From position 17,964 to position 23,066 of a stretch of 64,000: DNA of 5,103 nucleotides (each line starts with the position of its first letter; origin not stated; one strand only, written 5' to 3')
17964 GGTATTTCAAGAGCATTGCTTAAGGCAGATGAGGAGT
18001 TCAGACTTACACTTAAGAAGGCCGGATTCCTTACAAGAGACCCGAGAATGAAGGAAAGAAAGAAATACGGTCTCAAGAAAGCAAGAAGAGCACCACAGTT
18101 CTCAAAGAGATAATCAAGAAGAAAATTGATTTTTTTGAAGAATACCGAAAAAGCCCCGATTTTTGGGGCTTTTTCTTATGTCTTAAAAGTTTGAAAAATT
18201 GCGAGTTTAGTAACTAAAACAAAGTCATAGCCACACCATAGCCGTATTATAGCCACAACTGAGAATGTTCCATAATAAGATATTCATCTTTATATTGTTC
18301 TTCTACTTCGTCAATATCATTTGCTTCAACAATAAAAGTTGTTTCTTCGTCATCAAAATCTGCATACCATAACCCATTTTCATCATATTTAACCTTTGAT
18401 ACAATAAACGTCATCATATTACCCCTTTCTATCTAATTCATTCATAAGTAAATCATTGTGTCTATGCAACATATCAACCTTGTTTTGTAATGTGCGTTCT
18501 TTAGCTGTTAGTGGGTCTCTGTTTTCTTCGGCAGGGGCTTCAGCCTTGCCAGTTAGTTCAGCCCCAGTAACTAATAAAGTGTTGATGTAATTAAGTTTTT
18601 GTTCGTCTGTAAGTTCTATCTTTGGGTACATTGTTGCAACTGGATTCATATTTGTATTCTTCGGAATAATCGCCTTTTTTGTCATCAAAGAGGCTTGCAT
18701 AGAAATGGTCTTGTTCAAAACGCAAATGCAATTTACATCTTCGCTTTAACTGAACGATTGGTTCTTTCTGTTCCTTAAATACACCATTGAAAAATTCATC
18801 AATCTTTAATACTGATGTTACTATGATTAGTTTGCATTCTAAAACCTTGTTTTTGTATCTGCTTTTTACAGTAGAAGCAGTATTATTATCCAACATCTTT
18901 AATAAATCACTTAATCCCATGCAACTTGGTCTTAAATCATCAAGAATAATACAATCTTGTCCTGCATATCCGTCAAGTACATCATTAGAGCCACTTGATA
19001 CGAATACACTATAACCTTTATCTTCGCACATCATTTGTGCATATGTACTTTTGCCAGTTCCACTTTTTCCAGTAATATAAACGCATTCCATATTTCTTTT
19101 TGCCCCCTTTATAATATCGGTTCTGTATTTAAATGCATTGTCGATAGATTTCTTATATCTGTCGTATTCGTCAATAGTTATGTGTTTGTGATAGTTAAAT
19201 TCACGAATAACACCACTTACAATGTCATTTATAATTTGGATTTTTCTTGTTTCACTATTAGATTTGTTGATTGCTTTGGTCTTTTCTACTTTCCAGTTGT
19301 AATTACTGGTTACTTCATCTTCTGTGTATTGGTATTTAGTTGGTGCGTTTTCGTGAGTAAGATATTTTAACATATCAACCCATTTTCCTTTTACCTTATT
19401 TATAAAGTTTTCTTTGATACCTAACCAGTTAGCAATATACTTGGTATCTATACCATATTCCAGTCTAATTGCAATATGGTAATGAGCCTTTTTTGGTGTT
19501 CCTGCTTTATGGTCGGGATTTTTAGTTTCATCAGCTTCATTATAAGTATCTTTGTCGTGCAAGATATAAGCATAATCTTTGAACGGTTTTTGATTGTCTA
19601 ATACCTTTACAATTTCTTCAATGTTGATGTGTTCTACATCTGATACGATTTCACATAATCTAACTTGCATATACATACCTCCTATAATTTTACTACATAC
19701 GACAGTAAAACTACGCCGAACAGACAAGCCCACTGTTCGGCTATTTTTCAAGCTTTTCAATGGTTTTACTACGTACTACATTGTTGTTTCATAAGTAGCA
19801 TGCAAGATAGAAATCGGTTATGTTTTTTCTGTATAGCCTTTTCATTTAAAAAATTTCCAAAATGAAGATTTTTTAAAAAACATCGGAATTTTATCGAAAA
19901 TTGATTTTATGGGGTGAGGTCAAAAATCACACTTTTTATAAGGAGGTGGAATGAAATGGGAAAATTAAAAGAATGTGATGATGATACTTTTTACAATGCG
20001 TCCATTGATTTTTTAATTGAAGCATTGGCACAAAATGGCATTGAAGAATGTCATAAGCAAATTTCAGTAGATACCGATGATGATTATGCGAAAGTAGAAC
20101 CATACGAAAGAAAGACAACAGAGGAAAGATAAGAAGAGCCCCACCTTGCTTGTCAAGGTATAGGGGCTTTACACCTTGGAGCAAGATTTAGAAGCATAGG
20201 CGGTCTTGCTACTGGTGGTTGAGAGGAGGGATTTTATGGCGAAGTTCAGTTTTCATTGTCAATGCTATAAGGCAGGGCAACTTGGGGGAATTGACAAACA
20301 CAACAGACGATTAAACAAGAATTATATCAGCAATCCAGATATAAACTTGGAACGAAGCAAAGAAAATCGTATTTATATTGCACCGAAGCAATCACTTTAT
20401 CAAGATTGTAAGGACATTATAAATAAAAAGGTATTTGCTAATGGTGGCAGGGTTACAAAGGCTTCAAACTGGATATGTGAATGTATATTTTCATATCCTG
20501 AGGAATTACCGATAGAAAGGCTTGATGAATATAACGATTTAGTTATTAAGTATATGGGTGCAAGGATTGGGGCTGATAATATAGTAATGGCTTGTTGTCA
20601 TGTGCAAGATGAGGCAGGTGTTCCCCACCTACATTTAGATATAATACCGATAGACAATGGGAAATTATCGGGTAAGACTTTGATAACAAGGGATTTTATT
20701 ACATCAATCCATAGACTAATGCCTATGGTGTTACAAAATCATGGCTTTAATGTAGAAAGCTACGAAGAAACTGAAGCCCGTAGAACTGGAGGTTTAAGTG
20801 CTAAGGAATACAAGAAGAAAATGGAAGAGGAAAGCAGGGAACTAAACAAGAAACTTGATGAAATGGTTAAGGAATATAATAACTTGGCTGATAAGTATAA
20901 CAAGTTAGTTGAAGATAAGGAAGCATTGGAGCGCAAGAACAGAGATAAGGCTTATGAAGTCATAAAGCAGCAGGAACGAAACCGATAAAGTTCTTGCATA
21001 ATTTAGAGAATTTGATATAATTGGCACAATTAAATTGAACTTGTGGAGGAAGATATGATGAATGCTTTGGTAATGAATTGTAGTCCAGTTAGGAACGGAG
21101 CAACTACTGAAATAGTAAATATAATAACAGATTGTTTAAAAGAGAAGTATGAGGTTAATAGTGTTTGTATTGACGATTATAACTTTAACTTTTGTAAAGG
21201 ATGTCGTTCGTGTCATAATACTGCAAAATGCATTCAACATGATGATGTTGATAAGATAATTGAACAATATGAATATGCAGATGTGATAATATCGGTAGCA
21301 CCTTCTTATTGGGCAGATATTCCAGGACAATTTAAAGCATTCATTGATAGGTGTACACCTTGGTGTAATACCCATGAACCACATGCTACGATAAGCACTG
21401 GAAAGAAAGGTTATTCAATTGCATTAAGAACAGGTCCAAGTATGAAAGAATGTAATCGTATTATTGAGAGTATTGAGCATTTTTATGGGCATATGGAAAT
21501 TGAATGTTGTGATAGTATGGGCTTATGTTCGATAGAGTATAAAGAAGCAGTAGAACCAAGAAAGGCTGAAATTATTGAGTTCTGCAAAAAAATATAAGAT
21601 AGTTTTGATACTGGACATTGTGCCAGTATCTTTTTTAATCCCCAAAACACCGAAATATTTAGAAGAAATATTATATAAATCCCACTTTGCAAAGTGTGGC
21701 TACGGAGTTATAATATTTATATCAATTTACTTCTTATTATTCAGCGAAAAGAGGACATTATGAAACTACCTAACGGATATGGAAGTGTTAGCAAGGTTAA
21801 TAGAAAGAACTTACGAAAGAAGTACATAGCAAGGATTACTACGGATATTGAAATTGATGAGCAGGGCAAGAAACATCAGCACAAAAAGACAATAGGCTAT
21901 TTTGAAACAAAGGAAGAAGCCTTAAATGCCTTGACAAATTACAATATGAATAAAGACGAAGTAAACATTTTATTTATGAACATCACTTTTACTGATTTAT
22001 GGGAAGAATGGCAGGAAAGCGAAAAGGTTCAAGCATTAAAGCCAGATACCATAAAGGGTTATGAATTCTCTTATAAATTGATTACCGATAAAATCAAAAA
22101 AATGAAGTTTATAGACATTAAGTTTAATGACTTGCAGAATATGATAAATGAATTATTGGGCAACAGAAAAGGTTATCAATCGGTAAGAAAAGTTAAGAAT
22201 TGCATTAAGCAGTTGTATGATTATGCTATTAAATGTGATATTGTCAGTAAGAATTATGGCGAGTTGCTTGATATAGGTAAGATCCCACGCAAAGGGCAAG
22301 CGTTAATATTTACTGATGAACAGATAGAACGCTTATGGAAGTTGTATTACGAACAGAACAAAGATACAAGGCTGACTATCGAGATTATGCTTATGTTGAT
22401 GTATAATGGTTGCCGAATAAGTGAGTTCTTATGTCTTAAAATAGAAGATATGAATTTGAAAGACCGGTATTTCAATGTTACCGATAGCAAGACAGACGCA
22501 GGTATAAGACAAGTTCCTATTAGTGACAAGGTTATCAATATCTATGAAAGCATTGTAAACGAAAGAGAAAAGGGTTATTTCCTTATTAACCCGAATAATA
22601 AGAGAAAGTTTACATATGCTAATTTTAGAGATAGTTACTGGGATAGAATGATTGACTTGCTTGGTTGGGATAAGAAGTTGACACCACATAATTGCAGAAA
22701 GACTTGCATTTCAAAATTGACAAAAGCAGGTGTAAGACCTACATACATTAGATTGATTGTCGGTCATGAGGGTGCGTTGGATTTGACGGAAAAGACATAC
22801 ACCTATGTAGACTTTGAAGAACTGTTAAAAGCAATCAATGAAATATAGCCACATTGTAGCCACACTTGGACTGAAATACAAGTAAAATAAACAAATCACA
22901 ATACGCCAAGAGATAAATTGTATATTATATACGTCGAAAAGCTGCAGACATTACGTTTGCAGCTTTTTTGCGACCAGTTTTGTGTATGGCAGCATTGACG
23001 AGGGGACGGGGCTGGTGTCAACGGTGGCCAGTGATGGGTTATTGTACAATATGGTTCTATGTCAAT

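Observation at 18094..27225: Three copies of an rpsI 3-prime-end mimic, each followed by a terminator: tandem accretion at rpsI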

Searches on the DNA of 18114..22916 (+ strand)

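Call 83: search_dna_similar(query=window:18114-22916:+, collection=plasmids, mode=distant, max_rows=10)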
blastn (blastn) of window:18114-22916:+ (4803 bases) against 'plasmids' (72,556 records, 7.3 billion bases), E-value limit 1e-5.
Records with a match: 17; places in all: 17; records where one place covers at least 80% of the query: 0.
Best place of each record, by identity: 60-80% 17.
By first word of the organism name: Onion 6; Periwinkle 5; Aster 3; Primula 1; 'Rehmannia 1; Candidatus 1.
By predicted mobility (MOB-suite, as given by PLSDB): non-mobilizable 17.
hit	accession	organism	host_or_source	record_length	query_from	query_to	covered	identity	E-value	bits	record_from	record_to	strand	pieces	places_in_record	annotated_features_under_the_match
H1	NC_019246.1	Periwinkle leaf yellowing phytoplasma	-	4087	602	1482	10%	71.1%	2e-36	228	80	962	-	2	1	Rep family protein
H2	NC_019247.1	Periwinkle leaf yellowing phytoplasma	-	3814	602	1026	9%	69.1%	2e-36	164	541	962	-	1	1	Rep family protein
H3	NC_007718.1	Aster yellows witches'-broom phytoplasma AYWB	Lactuca sativa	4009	621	1032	9%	69.2%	3e-34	157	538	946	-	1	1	Rep family protein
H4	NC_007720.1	Aster yellows witches'-broom phytoplasma AYWB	Lactuca sativa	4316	613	1023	9%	67.2%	3e-21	113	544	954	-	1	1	Rep family protein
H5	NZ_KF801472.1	Primula red phytoplasma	-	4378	614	986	8%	69.3%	2e-30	143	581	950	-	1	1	Rep family protein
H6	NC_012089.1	Onion yellows phytoplasma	-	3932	613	984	8%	68.7%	2e-24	124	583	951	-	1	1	Rep family protein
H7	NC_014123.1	'Rehmannia glutinosa' phytoplasma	Rehmannia glutinosa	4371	621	986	8%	69.8%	1e-33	155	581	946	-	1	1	Rep family protein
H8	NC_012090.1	Onion yellows phytoplasma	-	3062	613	984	8%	68.4%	2e-23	120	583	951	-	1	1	Rep family protein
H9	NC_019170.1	Onion yellows phytoplasma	-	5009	613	984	8%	68.4%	2e-23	120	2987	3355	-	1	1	Rep family protein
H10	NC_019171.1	Onion yellows phytoplasma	-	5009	613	984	8%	68.4%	2e-23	120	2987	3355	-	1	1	Rep family protein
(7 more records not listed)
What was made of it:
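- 18591..19670 (-): IME replication initiator: Rep_OBD (HUH-type origin-binding domain) fused to an SF3-type helicase (359 aa as called). About 70% nucleotide identity to Rep genes of phytoplasma plasmids (call 83).
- Closest known: IMESag-rpsI of Streptococcus agalactiae. Different: Its Rep is Rep_trans/RepA_N, whereas here it is a Rep_OBD plus SF3-helicase fusion related to phytoplasma plasmid Reps (call 83).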

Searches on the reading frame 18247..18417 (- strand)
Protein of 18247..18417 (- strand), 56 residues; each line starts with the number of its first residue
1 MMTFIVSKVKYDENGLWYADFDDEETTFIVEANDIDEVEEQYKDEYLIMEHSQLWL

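Call 9: search_protein_families(library=pfam, proteins=[window:18247-18417:-], max_evalue=0.01)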
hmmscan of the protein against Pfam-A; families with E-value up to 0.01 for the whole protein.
window:18247-18417:- (56 aa): 0 families

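Call 50: find_encoding_contigs(protein=window:18247-18417:-, flank=6000, max_places=10)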
Protein window:18247-18417:- (56 aa): 4 contigs read that carry it; 1 place shown.
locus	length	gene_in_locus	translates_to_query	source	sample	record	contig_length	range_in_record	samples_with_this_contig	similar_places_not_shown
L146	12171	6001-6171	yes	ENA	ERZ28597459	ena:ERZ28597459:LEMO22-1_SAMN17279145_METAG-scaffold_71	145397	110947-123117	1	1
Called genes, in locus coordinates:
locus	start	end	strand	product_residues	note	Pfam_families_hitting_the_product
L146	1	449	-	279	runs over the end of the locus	PF07083:DUF1351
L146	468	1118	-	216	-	PF09588:YqaJ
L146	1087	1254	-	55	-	-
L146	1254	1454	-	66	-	-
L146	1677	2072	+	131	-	-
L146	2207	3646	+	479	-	PF00239:Resolvase, PF07508:Recombinase, PF13408:Zn_ribbon_recom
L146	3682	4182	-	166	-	PF01076:Mob_Pre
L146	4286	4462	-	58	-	-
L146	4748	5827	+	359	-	PF00910:RNA_helicase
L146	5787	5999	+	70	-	-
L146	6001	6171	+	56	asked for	-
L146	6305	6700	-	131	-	PF00380:Ribosomal_S9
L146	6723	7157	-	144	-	PF00572:Ribosomal_L13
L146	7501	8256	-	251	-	PF01416:PseudoU_synth_1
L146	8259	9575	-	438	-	PF00349:Hexokinase_1, PF03727:Hexokinase_2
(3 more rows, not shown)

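Call 81: search_protein_families(library=ncbifam, proteins=[window:18250-18417:-], max_evalue=0.001)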
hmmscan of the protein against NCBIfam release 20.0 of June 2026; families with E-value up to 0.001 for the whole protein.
window:18250-18417:- (56 aa): 0 families

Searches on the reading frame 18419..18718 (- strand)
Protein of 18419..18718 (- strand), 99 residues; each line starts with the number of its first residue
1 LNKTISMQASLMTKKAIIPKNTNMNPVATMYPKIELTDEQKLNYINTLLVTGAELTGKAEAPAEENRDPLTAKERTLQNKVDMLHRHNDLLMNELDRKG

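Call 9: search_protein_families(library=pfam, proteins=[window:18419-18718:-], max_evalue=0.01)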
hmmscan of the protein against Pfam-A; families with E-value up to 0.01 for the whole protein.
window:18419-18718:- (99 aa): 0 families

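Call 81: search_protein_families(library=ncbifam, proteins=[window:18422-18718:-], max_evalue=0.001)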
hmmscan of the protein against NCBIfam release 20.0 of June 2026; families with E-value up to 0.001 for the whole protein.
window:18422-18718:- (99 aa): 0 families
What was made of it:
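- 18247..18631 (-): Two small IME ORFs (56 aa at 18247-18417; 70 aa at 18419-18631) of unknown function. No Pfam or NCBIfam hit (calls 9, 81).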

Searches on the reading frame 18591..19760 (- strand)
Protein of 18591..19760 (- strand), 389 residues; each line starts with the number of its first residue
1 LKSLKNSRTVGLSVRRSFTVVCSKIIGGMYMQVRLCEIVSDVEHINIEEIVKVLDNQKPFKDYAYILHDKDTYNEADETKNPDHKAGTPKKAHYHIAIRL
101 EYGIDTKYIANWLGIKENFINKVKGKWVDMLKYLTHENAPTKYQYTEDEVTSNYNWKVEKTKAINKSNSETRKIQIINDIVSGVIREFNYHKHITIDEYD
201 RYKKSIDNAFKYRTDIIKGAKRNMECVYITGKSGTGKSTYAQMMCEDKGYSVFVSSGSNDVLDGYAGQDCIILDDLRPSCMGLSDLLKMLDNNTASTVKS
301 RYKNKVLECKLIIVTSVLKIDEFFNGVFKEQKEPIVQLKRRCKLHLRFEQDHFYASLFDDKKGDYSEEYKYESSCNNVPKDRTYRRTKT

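Call 9: search_protein_families(library=pfam, proteins=[window:18591-19760:-], max_evalue=0.01)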
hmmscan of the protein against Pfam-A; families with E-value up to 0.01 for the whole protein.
window:18591-19760:- (389 aa): 5 families
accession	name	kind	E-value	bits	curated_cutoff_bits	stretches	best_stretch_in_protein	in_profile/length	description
PF00910.28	RNA_helicase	-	4.9e-11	43.5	21.5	1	227-316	1-103/105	RNA helicase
PF01719.23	Rep_OBD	-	1.1e-07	32.4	24.6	1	62-153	33-115/121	Plasmid replication protein, origin binding domain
PF20720.3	nSTAND3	-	0.0015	18.7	27.2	1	224-276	17-74/155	Novel STAND NTPase 3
PF14532.12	Sigma54_activ_2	-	0.0016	19.1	25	1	217-316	14-108/138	Sigma-54 interaction domain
PF13401.12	AAA_22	-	0.002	18.9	27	0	225-300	6-64/130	AAA domain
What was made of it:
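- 18591..19670 (-): Pfam PF01719 at 1.1e-7 and PF00910 at 4.9e-11 (call 9).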

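Call 81: search_protein_families(library=ncbifam, proteins=[window:18594-19760:-], max_evalue=0.001)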
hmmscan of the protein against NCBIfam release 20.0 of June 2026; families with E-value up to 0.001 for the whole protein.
window:18594-19760:- (389 aa): 1 family
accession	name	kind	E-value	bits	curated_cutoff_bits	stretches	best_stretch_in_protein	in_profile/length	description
NF005931.1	PRK07952.1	equivalog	0.0004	20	357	1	128-252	8-130/246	replicative helicase loader DnaC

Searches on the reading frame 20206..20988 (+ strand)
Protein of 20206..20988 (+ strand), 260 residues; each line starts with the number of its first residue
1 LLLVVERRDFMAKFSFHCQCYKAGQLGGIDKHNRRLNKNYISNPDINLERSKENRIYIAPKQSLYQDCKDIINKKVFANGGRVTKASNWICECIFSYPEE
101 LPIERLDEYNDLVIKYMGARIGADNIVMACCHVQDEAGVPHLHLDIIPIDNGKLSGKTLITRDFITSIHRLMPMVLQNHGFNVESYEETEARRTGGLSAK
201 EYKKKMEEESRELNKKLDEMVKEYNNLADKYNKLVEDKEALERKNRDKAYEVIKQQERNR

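Call 9: search_protein_families(library=pfam, proteins=[window:20206-20988:+], max_evalue=0.01)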
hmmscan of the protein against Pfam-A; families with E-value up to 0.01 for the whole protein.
window:20206-20988:+ (260 aa): 2 families
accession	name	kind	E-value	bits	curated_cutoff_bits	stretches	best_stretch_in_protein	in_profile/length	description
PF01076.25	Mob_Pre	-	1.2e-22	81.1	25.5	1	16-193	7-187/196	Plasmid recombination enzyme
PF13851.11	GAS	-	0.0078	16.1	32.3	0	199-255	83-139/200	Growth-arrest specific micro-tubule binding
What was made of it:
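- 20236..20988 (+): MobV-family relaxase (Mob_Pre). Pfam PF01076 at 1.2e-22 (call 9).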

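Call 81: search_protein_families(library=ncbifam, proteins=[window:20206-20985:+], max_evalue=0.001)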
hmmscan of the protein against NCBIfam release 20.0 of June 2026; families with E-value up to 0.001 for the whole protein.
window:20206-20985:+ (260 aa): 1 family
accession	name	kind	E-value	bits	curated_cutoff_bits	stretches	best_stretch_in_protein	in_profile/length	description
NF041497.1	MobV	equivalog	1.3e-20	74.3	100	1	11-182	1-177/187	MobV family relaxase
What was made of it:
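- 20236..20988 (+): NCBIfam MobV at 1.3e-20, below the equivalog cutoff (call 81).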

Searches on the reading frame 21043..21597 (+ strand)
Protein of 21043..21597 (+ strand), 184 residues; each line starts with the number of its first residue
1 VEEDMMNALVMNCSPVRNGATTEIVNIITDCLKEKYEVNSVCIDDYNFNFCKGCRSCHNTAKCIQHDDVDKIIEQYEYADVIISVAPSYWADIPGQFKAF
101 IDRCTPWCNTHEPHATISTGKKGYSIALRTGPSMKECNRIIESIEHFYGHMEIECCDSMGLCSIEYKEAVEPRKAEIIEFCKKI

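Call 9: search_protein_families(library=pfam, proteins=[window:21043-21597:+], max_evalue=0.01)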
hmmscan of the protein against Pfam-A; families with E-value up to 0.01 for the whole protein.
window:21043-21597:+ (184 aa): 2 families
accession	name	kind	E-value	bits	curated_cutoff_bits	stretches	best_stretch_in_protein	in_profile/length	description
PF03358.20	FMN_red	-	7.7e-17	61.7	24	1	6-118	1-113/152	NADPH-dependent FMN reductase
PF02525.22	Flavodoxin_2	-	6.7e-10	39.4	27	1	6-153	1-167/198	Flavodoxin-like fold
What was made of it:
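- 21055..21597 (+): Cargo gene: FMN reductase / flavodoxin-like protein (180 aa). Pfam PF03358 and PF02525 (call 9).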

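Call 81: search_protein_families(library=ncbifam, proteins=[window:21055-21594:+], max_evalue=0.001)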
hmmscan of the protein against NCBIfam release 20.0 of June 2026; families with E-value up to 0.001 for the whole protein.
window:21055-21594:+ (180 aa): 4 families
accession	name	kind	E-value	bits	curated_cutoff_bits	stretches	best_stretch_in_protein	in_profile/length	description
TIGR03566.1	FMN_reduc_MsuE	equivalog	5.2e-06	26.4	212.5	1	13-102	11-96/174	FMN reductase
NF007280.0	PRK09739.1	equivalog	0.00026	20.7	162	1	2-100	4-105/199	NAD(P)H oxidoreductase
TIGR04037.1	LLM_duo_CE1759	subfamily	0.00089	19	175.9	1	56-100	54-98/199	CE1759 family FMN reductase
TIGR03567.1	FMN_reduc_SsuE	equivalog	0.00095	19.1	164.05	0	6-98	4-89/171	NADPH-dependent FMN reductase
